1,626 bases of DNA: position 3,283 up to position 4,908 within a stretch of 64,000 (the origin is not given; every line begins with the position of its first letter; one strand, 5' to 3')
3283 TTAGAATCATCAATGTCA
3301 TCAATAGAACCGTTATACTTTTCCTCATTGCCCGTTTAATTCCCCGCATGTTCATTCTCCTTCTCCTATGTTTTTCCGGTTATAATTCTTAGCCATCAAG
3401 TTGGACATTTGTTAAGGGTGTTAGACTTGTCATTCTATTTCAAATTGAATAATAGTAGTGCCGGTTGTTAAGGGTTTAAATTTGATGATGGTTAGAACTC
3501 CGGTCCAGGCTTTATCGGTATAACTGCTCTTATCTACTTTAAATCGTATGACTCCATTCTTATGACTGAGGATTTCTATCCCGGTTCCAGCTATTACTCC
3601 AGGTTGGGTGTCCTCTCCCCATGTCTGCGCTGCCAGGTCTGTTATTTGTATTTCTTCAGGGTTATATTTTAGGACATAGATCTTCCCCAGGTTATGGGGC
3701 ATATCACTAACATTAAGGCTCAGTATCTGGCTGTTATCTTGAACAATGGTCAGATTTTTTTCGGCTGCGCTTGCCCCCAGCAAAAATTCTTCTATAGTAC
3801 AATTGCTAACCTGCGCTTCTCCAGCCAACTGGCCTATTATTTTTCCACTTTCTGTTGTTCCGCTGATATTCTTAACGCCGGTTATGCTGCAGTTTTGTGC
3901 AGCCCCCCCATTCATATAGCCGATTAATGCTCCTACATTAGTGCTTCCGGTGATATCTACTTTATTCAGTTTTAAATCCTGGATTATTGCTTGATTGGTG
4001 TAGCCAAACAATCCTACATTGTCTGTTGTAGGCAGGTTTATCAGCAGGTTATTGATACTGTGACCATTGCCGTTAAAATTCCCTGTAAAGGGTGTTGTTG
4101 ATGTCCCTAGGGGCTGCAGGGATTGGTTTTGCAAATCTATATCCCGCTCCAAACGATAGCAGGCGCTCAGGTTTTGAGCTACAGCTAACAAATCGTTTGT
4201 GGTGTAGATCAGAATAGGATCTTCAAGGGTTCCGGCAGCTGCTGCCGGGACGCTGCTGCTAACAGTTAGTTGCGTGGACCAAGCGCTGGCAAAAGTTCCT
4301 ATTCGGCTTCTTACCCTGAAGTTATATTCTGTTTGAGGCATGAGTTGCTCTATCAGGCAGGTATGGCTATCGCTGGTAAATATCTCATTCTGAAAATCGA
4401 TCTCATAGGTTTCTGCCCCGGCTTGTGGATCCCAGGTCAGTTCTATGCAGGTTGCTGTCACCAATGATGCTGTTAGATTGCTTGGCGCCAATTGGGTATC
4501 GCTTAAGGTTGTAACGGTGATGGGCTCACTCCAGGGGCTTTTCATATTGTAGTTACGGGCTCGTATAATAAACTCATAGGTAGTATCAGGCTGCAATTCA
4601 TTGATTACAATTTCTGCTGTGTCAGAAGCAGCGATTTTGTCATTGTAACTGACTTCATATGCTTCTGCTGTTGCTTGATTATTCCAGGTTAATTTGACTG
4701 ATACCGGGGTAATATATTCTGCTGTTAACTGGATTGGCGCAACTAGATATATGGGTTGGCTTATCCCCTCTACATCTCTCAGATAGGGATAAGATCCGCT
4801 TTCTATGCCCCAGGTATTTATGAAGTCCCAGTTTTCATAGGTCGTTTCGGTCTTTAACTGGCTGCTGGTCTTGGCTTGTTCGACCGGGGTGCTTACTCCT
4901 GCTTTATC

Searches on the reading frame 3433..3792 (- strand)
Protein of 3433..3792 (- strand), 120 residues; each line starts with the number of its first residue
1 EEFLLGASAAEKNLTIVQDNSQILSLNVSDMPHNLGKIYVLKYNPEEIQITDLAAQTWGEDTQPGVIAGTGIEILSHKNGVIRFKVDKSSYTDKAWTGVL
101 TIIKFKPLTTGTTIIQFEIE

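Call 47: search_protein_families(library=pfam, proteins=[window:3433-3777:-], max_evalue=10)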
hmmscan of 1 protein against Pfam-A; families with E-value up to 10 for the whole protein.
seq(115 aa): 0 families

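Call 65: search_solved_structures(query=window:3433-3792:-, max_evalue=10)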
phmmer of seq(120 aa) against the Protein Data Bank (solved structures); distinct sequences matched with E-value up to 10: 3.
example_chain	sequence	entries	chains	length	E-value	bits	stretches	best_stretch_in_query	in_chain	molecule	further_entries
3l8q_A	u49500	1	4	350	0.47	13.5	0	25-118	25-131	Cellulosomal scaffoldin adaptor protein B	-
6yxy_ED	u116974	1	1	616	1.3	12.1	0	30-79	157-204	mt-LAF4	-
6yxx_ED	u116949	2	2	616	1.5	11.9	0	30-79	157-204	mt-LAF4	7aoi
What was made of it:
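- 3430..4758 (-): Non-duplicated 3' part of the gene: two FN3 domains, truncated module C, C-terminal beta domain of unknown family, and a TGA stop. No Pfam or significant PDB match for the last 115-120 aa (calls 47, 65).
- Tried and rejected: The C-terminal domain has no Pfam hit and only a non-significant PDB match to a cohesin-bearing scaffoldin (E=0.47) (calls 47, 65).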

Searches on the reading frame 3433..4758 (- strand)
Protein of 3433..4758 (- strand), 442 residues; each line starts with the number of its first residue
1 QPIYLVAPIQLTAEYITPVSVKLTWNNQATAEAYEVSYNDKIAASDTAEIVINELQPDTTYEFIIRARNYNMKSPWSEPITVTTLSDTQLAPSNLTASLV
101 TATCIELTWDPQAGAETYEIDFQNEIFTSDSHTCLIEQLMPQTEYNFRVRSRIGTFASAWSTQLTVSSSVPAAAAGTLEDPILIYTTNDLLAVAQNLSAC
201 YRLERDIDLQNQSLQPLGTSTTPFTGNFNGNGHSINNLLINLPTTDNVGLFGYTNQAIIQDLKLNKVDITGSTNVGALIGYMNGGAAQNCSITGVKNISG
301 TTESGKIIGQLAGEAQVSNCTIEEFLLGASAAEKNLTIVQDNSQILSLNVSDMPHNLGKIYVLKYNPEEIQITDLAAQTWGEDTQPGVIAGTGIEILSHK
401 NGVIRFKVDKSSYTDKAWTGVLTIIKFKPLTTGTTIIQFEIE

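Call 9: search_protein_families(library=pfam, proteins=[window:3433-4758:-], max_evalue=0.01)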
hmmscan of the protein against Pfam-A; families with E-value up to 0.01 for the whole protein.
seq(442 aa): 7 families
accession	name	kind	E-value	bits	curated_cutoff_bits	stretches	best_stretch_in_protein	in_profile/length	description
PF00041.27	fn3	-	4.6e-22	78.5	25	2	91-166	2-83/84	Fibronectin type III domain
PF16656.11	Pur_ac_phosph_N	-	6.4e-11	43.1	30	2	25-84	41-93/93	Purple acid Phosphatase, N-terminal domain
PF05342.19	Peptidase_M26_N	-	1.9e-06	27.8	27.7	1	189-294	145-250/250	M26 IgA1-specific Metallo-endopeptidase N-terminal region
PF25059.1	FN3_DSCAM-DSCAML_C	-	0.00038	21.2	39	0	44-70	41-67/89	DSCAM/DSCAML C-terminal Fn3-like domain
PF25300.1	Fn3_Dep-1_3rd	-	0.0007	19.9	26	0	93-133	1-43/85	Dep-1 third Fn3-like domain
PF25788.1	Ig_Rha78A_N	-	0.0042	17.7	27.4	0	42-84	56-101/105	Rha78A-like, N-terminal immunoglobulin domain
PF11687.14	DUF3284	-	0.006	16.9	23.7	0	35-68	41-74/119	Domain of unknown function (DUF3284)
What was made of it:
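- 3430..4758 (-): Call 9 (fn3, M26_N).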
